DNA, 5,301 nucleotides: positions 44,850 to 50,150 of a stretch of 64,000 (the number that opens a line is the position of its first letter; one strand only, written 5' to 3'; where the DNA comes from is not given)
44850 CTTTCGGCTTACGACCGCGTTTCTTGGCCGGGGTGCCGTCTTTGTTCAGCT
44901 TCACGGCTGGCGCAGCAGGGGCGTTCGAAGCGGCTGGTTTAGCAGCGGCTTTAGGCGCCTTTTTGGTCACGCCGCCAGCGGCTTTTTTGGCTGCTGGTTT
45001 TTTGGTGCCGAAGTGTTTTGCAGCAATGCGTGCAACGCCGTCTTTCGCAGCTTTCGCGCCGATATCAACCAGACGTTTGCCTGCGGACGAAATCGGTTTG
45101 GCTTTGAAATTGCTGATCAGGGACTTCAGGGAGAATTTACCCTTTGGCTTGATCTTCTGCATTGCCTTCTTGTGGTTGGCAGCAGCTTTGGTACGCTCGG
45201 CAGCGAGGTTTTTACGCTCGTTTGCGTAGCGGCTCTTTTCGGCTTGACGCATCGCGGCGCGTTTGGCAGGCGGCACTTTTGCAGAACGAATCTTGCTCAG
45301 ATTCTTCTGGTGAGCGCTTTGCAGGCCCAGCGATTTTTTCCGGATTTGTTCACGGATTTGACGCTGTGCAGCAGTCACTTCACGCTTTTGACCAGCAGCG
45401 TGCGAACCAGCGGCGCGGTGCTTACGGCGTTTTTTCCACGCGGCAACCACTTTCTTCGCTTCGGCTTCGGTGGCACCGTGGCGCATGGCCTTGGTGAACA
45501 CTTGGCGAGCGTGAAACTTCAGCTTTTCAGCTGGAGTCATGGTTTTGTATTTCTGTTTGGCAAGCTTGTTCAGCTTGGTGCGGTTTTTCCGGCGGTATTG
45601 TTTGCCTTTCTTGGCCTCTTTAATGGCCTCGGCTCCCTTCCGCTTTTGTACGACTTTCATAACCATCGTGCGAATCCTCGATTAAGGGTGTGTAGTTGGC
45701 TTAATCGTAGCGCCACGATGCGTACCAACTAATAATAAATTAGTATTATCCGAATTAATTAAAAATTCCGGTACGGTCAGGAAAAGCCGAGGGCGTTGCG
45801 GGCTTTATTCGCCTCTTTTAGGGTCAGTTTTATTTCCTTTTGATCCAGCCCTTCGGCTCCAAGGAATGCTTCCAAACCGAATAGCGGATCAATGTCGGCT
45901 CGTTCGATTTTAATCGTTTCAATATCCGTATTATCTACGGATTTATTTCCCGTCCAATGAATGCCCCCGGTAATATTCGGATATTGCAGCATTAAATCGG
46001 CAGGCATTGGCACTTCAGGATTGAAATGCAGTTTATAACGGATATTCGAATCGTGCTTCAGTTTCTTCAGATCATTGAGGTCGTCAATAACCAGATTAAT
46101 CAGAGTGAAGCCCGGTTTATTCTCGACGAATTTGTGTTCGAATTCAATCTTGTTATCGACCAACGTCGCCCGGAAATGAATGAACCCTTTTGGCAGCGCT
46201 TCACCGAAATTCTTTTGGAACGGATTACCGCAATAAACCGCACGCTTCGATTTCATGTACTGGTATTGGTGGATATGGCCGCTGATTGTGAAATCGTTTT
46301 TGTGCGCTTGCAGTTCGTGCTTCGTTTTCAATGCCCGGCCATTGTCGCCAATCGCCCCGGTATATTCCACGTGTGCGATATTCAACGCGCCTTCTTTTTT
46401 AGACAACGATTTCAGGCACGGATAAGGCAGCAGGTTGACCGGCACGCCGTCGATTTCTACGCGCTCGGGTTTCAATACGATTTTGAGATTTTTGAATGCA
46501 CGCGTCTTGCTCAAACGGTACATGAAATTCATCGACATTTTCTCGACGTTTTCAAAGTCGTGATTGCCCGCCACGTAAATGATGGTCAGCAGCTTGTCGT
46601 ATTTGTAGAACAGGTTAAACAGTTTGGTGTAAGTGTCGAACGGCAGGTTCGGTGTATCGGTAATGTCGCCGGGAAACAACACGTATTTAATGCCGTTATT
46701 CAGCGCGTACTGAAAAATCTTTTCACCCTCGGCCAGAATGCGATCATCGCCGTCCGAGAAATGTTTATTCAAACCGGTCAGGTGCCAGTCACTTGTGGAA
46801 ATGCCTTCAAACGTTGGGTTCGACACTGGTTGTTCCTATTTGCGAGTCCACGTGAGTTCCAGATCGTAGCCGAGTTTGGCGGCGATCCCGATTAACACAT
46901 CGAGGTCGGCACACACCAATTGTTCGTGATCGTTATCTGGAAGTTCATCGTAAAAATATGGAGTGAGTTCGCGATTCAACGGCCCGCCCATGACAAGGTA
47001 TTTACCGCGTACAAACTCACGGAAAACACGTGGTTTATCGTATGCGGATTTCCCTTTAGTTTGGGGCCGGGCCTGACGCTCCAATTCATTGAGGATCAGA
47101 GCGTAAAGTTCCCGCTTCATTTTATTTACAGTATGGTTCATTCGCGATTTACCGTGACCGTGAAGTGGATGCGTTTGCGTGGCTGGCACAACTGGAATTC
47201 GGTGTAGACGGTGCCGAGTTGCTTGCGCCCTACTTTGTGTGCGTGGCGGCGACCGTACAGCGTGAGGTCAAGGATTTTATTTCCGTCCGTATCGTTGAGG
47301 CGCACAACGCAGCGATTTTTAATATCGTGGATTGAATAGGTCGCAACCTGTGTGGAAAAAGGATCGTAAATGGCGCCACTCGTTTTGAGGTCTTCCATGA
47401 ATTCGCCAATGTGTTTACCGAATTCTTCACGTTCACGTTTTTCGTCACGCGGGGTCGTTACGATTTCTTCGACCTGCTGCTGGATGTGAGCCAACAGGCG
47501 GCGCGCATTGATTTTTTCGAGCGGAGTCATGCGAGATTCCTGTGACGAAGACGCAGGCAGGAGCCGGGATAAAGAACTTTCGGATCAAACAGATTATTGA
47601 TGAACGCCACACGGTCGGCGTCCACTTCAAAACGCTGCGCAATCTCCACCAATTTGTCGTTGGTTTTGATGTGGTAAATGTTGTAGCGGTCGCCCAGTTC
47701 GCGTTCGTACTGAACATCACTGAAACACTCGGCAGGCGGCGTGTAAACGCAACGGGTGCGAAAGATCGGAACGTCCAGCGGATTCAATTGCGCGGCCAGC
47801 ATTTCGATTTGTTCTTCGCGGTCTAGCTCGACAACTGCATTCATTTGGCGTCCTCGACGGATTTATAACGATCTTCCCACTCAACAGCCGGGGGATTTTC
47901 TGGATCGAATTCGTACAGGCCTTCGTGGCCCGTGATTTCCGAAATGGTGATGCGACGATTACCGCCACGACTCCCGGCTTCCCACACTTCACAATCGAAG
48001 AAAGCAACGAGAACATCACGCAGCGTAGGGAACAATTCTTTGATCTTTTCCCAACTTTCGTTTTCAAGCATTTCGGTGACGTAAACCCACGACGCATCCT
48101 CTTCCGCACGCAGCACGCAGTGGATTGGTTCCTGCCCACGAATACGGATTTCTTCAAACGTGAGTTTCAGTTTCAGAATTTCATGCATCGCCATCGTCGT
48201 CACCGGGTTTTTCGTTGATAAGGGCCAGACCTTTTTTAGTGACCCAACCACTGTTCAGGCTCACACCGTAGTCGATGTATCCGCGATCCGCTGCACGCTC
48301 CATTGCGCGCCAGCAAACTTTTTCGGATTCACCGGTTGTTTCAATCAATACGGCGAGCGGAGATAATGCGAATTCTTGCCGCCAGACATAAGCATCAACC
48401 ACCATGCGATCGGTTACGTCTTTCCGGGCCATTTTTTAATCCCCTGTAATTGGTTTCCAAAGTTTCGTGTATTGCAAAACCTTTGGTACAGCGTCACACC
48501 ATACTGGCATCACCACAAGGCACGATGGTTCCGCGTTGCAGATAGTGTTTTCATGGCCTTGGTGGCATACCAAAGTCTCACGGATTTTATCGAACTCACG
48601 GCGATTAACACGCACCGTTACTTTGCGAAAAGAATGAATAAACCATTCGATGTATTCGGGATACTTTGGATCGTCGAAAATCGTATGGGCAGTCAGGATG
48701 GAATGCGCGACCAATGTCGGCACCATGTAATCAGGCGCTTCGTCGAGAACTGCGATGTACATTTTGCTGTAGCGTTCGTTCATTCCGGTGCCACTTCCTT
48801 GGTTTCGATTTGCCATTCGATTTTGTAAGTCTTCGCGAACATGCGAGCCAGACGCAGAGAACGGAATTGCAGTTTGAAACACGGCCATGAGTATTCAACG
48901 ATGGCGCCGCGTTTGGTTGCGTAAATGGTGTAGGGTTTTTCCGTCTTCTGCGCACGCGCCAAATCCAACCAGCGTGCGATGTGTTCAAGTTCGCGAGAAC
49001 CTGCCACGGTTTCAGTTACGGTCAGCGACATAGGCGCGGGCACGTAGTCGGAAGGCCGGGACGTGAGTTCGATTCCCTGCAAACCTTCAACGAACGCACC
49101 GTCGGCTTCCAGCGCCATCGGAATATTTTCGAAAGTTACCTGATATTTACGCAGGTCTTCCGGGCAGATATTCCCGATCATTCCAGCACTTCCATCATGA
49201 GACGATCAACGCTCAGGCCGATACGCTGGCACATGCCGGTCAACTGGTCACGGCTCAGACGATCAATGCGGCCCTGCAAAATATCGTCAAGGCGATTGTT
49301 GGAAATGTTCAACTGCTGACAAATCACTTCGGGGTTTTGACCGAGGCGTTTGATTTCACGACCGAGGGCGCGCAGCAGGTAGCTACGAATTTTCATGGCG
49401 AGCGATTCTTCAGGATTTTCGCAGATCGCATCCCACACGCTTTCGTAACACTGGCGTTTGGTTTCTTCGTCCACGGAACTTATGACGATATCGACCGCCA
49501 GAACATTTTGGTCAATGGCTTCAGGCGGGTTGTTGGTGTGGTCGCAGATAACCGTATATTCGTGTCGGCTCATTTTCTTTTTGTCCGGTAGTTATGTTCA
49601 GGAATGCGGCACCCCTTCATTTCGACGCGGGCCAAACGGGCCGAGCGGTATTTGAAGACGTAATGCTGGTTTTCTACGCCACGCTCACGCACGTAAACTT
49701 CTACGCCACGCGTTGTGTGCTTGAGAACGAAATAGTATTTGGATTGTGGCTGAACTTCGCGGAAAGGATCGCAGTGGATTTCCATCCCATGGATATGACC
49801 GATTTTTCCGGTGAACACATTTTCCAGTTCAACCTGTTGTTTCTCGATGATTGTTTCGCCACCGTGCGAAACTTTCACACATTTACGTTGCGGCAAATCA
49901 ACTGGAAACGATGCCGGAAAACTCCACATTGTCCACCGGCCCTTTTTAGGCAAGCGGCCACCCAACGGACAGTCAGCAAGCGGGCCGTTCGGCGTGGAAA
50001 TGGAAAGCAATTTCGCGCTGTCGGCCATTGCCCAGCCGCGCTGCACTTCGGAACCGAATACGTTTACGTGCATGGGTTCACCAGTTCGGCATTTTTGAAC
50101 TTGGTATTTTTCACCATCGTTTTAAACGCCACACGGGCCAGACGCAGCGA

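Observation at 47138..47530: Stand-alone miniature tail-sheath C-terminal domain: decoy or assembly poison?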

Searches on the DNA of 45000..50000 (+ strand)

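Call 7: search_dna_similar(query=window:45000-50000:+, collection=phages, mode=near, max_rows=15)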
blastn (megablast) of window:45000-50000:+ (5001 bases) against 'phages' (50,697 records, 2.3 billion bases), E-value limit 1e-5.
Records with a match: 3; places in all: 3; records where one place covers at least 80% of the query: 0.
Best place of each record, by identity: 60-80% 3.
By first word of the organism name: Pseudomonas 3.
By host as written in the record: Pseudomonas putida var. Manila 2; Pseudomonas sp. 1.
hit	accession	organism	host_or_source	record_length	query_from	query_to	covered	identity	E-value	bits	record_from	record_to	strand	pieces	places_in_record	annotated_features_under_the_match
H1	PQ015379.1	Pseudomonas phage HRDY3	Pseudomonas sp.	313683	644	1943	26%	75.1%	5e-162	579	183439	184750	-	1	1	SbcD-like subunit of palindrome specific endonuclease | hypothetical protein (x2)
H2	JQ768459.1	Pseudomonas phage Lu11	Pseudomonas putida var. Manila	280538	955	1814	17%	79.0%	1e-162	580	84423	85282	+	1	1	putative endonuclease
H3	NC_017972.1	Pseudomonas phage Lu11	Pseudomonas putida var. Manila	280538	955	1814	17%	79.0%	1e-162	580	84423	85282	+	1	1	putative endonuclease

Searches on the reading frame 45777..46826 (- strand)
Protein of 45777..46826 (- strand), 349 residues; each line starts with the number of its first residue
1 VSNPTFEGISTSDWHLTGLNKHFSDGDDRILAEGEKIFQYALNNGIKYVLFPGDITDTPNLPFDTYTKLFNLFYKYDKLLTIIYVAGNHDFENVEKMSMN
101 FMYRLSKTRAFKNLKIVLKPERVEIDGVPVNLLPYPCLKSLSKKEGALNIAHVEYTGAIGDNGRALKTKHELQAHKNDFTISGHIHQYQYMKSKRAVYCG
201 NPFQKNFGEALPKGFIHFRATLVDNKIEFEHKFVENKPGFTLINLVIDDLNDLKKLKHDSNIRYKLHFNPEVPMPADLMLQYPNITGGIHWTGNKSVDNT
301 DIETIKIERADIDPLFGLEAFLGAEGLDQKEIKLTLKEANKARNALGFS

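Call 5: search_protein_families(library=pfam, proteins=[window:45777-46826:-], max_evalue=0.1)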
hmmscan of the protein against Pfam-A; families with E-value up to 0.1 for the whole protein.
window:45777-46826:- (349 aa): 2 families
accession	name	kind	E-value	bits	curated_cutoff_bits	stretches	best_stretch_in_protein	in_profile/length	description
PF00149.33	Metallophos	-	6.7e-10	40.2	21.5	1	11-188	6-191/191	Calcineurin-like phosphoesterase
PF12850.12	Metallophos_2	-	6.4e-06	26.7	27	1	12-198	7-129/154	Calcineurin-like phosphoesterase superfamily domain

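Call 6: search_protein_families(library=phrogs, proteins=[window:45777-46826:-], max_evalue=0.1)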
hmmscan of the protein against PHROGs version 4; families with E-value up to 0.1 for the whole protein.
window:45777-46826:- (349 aa): 4 families
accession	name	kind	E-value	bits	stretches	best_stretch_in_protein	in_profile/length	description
phrog_100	-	DNA, RNA and nucleotide metabolism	2.5e-38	133.1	1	3-267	26-295/989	SbcD-like subunit of palindrome specific endonuclease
phrog_1649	-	other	5.6e-07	29.5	1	11-103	41-114/308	metallo-phosphoesterase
phrog_547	-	other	0.0061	16.7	1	81-194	101-175/245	phosphoesterase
phrog_284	-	DNA, RNA and nucleotide metabolism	0.064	13.1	0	164-200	316-355/398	exonuclease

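Call 57: search_dna_similar(query=window:45777-46826:-, collection=phages, mode=protein, max_evalue=1e-20, max_rows=40)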
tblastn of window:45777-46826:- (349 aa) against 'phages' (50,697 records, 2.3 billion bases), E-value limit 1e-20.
Records with a match: 85; places in all: 85; records where one place covers at least 80% of the query: 80.
Best place of each record, by identity: 60-80% 3; <60% 82.
By first word of the organism name: Erwinia 49; Pseudomonas 14; Dickeya 8; Xanthomonas 4; Vibrio 2; Achromobacter 2; Ralstonia 2; Phage 1; Yersinia 1; Salmonella 1; and 1 more.
By host as written in the record: Erwinia amylovora 43; Pseudomonas putida KT2440 and Paw85 9; Dickeya solani MK10 6; - 3; Xanthomonas hortorum pv. vitians CFBP8640 3; Pseudomonas putida var. Manila 2; Pseudomonas aeruginosa PAO1 2; Erwinia amylovora 1/79 2; and 11 more.
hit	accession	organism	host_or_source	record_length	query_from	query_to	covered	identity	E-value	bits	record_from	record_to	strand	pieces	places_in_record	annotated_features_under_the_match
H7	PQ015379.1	Pseudomonas phage HRDY3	Pseudomonas sp.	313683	6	349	99%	78.5%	2e-178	554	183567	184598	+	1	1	SbcD-like subunit of palindrome specific endonuclease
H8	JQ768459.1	Pseudomonas phage Lu11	Pseudomonas putida var. Manila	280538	1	349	100%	76.3%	1e-171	535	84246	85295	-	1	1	putative endonuclease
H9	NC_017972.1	Pseudomonas phage Lu11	Pseudomonas putida var. Manila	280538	1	349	100%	76.3%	1e-171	535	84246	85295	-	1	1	putative endonuclease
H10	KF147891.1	Pseudomonas phage PaBG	Pseudomonas aeruginosa PAO1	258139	6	349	99%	48.6%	1e-102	336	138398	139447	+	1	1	DNA repair exonuclease SbcCD ATPase subunit D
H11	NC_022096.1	Pseudomonas phage PaBG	Pseudomonas aeruginosa PAO1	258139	6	349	99%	48.6%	1e-102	336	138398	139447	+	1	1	DNA repair exonuclease SbcCD ATPase subunit D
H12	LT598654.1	Phage NCTB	surface water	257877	6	349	99%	43.4%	8e-85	285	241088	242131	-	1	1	Phage recombination related endonuclease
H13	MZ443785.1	Erwinia phage pEa_SNUABM_22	Erwinia amylovora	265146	6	349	99%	43.4%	7e-81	274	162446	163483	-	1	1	hypothetical protein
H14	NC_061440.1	Erwinia phage pEa_SNUABM_22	Erwinia amylovora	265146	6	349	99%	43.4%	7e-81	274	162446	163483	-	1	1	hypothetical protein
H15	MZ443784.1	Erwinia phage pEa_SNUABM_18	Erwinia amylovora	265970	6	349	99%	43.4%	7e-81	274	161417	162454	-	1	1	hypothetical protein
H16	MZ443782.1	Erwinia phage pEa_SNUABM_16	Erwinia amylovora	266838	6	349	99%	43.4%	7e-81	274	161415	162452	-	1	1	hypothetical protein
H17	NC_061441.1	Erwinia phage pEa_SNUABM_16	Erwinia amylovora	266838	6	349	99%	43.4%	7e-81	274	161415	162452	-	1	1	hypothetical protein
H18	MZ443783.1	Erwinia phage pEa_SNUABM_28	Erwinia amylovora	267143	6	349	99%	43.4%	7e-81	274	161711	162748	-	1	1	hypothetical protein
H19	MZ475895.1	Erwinia phage pEa_SNUABM_14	Erwinia amylovora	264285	1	349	100%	41.9%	8e-82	276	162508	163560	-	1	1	hypothetical protein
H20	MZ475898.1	Erwinia phage pEa_SNUABM_25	Erwinia amylovora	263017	6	349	99%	42.5%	5e-82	277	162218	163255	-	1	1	hypothetical protein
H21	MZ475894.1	Erwinia phage pEa_SNUABM_46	Erwinia amylovora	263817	6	349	99%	42.5%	5e-82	277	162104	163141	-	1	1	hypothetical protein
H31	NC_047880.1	Erwinia phage vB_EamM_Y3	Erwinia amylovora 1/79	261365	6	349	99%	42.4%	7e-79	268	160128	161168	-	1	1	recombination related endonuclease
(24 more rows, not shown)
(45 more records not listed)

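Call 58: get_annotated_region(hit=H11, flank=5000)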
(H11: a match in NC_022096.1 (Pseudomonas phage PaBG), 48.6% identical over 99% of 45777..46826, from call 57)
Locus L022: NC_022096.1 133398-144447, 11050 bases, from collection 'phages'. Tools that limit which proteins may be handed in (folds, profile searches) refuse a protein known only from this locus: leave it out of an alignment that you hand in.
description: Pseudomonas phage PaBG, complete genome.
organism: Pseudomonas phage PaBG (NCBI taxid 1335230)
taxonomy: Viruses; Duplodnaviria; Heunggongvirae; Uroviricota; Caudoviricetes; Baikalvirus; Baikalvirus PaBG
host: Pseudomonas aeruginosa PAO1; source: -; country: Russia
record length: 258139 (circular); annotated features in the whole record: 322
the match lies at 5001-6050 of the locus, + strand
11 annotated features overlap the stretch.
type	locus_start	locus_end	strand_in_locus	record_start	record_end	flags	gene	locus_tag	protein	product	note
CDS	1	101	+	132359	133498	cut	-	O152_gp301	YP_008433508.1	clamp loader of DNA polymerase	-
CDS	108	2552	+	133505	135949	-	-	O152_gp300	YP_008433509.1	DNA repair exonuclease SbcCD ATPase subunit C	-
CDS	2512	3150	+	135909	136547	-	-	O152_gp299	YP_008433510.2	hypothetical protein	-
CDS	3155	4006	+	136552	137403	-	-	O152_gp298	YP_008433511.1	DHH phosphoesterase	-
CDS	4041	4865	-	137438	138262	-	-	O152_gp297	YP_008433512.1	HNH endonuclease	-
CDS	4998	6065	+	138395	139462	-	-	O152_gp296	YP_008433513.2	DNA repair exonuclease SbcCD ATPase subunit D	-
CDS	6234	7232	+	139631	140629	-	-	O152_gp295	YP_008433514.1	hypothetical protein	-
CDS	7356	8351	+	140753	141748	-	-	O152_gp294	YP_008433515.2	hypothetical protein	-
CDS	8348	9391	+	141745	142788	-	-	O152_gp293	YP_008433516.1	hypothetical protein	-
CDS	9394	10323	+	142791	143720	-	-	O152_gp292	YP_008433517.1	hypothetical protein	-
CDS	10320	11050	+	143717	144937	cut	-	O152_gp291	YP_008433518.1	head-tail connector protein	-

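Call 59: get_annotated_region(hit=H31, flank=5000)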
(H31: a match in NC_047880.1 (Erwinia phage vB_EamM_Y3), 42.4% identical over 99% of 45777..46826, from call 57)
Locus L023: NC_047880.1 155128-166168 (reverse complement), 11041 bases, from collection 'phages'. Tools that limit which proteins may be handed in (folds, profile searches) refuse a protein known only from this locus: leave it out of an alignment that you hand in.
description: Erwinia phage vB_EamM_Y3, complete genome.
organism: Erwinia phage vB_EamM_Y3 (NCBI taxid 1983553)
taxonomy: Viruses; Duplodnaviria; Heunggongvirae; Uroviricota; Caudoviricetes; Sasquatchvirus; Sasquatchvirus Y3
host: Erwinia amylovora 1/79; source: Soil of an apple orchard; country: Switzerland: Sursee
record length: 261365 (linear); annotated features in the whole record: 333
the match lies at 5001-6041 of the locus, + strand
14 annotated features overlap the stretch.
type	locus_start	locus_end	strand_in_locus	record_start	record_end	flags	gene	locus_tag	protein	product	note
CDS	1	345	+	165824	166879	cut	-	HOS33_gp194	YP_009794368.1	hypothetical protein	-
CDS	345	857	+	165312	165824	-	-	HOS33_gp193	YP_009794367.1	hypothetical protein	-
CDS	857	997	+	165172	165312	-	-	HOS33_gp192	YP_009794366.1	hypothetical protein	-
CDS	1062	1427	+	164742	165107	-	-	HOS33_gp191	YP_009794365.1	DUF2778 domain-containing protein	-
CDS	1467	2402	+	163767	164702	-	-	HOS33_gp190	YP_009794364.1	hypothetical protein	-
CDS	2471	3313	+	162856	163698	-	-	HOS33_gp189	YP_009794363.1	hypothetical protein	-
CDS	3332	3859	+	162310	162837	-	-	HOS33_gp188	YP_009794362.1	GTP-binding domain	-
CDS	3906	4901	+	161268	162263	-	-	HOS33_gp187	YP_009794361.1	hypothetical protein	-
CDS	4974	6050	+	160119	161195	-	-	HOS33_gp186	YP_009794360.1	recombination related endonuclease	-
CDS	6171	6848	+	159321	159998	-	-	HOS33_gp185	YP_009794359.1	hypothetical protein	-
CDS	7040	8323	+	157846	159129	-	-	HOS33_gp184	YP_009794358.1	hypothetical protein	-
CDS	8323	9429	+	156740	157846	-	-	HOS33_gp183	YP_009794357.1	hypothetical protein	-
CDS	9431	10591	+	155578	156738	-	-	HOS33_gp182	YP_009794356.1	head-tail connector protein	-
CDS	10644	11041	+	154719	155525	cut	-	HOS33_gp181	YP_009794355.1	hypothetical protein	-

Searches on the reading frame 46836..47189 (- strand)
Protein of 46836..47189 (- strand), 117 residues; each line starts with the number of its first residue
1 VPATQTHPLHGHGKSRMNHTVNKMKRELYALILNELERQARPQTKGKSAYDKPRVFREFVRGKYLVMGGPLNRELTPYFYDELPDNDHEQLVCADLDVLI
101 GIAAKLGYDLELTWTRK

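Call 5: search_protein_families(library=pfam, proteins=[window:46836-47189:-], max_evalue=0.1)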
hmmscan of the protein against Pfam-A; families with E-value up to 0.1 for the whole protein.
window:46836-47189:- (117 aa): 0 families

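Call 6: search_protein_families(library=phrogs, proteins=[window:46836-47189:-], max_evalue=0.1)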
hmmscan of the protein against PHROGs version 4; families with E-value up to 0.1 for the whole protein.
window:46836-47189:- (117 aa): 0 families

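Call 96: search_protein_families(library=ncbifam, proteins=[window:46836-47141:-], max_evalue=0.1)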
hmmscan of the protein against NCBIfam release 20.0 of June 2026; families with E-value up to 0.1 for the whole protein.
window:46836-47141:- (101 aa): 0 families

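Call 107: search_solved_structures(query=window:46836-47141:-, max_evalue=1)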
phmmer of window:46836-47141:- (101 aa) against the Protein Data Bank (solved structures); distinct sequences matched with E-value up to 1: 1.
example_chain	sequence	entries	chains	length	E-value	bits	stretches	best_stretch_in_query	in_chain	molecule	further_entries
4i62_A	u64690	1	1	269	0.19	15.1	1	54-97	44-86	Amino acid ABC transporter, periplasmic amino acid-binding protein, putative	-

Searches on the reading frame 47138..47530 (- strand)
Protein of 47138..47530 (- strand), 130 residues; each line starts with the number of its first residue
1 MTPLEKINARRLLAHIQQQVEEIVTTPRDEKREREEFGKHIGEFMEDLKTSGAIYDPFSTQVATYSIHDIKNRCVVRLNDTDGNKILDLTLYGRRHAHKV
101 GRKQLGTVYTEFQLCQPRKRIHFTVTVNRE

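Call 5: search_protein_families(library=pfam, proteins=[window:47138-47530:-], max_evalue=0.1)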
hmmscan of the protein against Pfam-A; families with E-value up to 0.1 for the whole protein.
window:47138-47530:- (130 aa): 1 family
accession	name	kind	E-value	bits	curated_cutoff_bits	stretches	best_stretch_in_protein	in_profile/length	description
PF17482.7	Phage_sheath_1C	-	0.029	14.8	26.9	1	5-82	7-90/104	Phage tail sheath C-terminal domain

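Call 6: search_protein_families(library=phrogs, proteins=[window:47138-47530:-], max_evalue=0.1)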
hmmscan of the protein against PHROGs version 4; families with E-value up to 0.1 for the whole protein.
window:47138-47530:- (130 aa): 2 families
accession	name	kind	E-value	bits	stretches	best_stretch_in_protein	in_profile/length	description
phrog_43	-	tail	0.0033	18.1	1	13-42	19-48/126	baseplate wedge subunit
phrog_26571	-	unknown function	0.063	14.3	1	77-96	42-61/66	-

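Call 8: search_dna_similar(query=window:47138-47530:-, collection=phages, mode=protein, max_rows=40, max_evalue=0.01)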
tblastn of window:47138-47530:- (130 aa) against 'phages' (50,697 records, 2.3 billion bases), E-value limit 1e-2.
Records with a match: 3; places in all: 3; records where one place covers at least 80% of the query: 3.
Best place of each record, by identity: <60% 3.
By first word of the organism name: Pseudomonas 3.
By host as written in the record: Pseudomonas putida var. Manila 2; Pseudomonas sp. 1.
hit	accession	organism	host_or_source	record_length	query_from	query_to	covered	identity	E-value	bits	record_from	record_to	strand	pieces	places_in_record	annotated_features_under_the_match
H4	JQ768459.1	Pseudomonas phage Lu11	Pseudomonas putida var. Manila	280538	4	130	98%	33.3%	2e-10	62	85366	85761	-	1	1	hypothetical protein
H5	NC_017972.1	Pseudomonas phage Lu11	Pseudomonas putida var. Manila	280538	4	130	98%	33.3%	2e-10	62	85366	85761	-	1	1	hypothetical protein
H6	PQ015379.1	Pseudomonas phage HRDY3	Pseudomonas sp.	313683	4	127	95%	32.3%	9e-10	61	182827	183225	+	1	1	hypothetical protein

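Call 9: get_annotated_region(hit=H5, flank=6000)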
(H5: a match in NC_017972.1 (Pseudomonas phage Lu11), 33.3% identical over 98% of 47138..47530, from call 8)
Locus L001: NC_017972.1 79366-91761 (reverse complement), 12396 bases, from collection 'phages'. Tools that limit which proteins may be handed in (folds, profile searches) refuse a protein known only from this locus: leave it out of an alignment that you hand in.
description: Pseudomonas phage Lu11, complete genome.
organism: Pseudomonas phage Lu11 (NCBI taxid 1161927)
taxonomy: Viruses; Duplodnaviria; Heunggongvirae; Uroviricota; Caudoviricetes
host: Pseudomonas putida var. Manila; source: soil; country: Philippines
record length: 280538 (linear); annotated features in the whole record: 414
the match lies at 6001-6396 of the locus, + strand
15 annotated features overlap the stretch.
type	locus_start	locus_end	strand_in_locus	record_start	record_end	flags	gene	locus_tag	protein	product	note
CDS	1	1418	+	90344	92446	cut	-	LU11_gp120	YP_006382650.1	hypothetical protein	-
CDS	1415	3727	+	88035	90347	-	-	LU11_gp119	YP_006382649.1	putative ATPase involved in DNA repair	-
CDS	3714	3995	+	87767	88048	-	-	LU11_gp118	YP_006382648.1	hypothetical protein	-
CDS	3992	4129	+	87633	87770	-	-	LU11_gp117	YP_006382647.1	hypothetical protein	-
CDS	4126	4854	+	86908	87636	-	-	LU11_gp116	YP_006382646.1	hypothetical protein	-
CDS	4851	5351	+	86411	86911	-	-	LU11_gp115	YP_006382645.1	hypothetical protein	-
CDS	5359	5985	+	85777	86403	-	-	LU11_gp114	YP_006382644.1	putative endolysin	-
CDS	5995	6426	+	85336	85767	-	-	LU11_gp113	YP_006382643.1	hypothetical protein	-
regulatory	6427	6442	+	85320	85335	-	-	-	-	promoter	putative middle/late promoter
CDS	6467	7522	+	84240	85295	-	-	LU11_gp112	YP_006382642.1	putative endonuclease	-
CDS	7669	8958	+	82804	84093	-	-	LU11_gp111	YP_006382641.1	hypothetical protein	-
CDS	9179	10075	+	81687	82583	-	-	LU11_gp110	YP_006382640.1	hypothetical protein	-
CDS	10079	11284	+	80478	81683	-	-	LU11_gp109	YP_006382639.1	hypothetical protein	-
CDS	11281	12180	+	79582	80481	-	-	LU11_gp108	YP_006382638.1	hypothetical protein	-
CDS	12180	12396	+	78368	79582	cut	-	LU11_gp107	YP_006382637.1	head-tail connector protein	-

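Call 10: get_annotated_region(hit=H6, flank=6000)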
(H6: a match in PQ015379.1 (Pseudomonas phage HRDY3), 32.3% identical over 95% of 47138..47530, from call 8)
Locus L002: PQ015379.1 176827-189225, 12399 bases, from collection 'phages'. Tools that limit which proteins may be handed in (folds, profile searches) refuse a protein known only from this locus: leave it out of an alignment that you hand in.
description: Pseudomonas phage HRDY3, complete genome.
organism: Pseudomonas phage HRDY3 (NCBI taxid 3236930)
taxonomy: Viruses
host: Pseudomonas sp.; source: pond water; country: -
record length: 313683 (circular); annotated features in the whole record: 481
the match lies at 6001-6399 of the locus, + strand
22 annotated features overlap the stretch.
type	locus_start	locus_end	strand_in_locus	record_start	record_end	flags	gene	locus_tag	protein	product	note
CDS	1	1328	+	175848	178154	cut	-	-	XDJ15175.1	SbcC-like subunit of palindrome specific endonuclease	-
CDS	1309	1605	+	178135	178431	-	-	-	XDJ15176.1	hypothetical protein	-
CDS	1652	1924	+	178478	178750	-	-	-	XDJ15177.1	hypothetical protein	-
CDS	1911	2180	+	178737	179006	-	-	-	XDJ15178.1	hypothetical protein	-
CDS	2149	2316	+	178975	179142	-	-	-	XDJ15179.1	hypothetical protein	-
CDS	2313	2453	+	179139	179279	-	-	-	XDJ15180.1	hypothetical protein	-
CDS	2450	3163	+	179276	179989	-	-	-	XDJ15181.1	hypothetical protein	-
CDS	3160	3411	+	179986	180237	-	-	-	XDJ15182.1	hypothetical protein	-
CDS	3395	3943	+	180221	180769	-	-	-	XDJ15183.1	hypothetical protein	-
CDS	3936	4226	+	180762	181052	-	-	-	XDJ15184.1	hypothetical protein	small protein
CDS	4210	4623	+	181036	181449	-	-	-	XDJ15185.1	hypothetical protein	-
CDS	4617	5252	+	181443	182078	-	-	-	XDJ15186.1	endolysin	-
CDS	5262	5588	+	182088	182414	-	-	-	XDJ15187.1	hypothetical protein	-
CDS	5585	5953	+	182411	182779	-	-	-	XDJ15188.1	hypothetical protein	-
CDS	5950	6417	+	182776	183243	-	-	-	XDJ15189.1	hypothetical protein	-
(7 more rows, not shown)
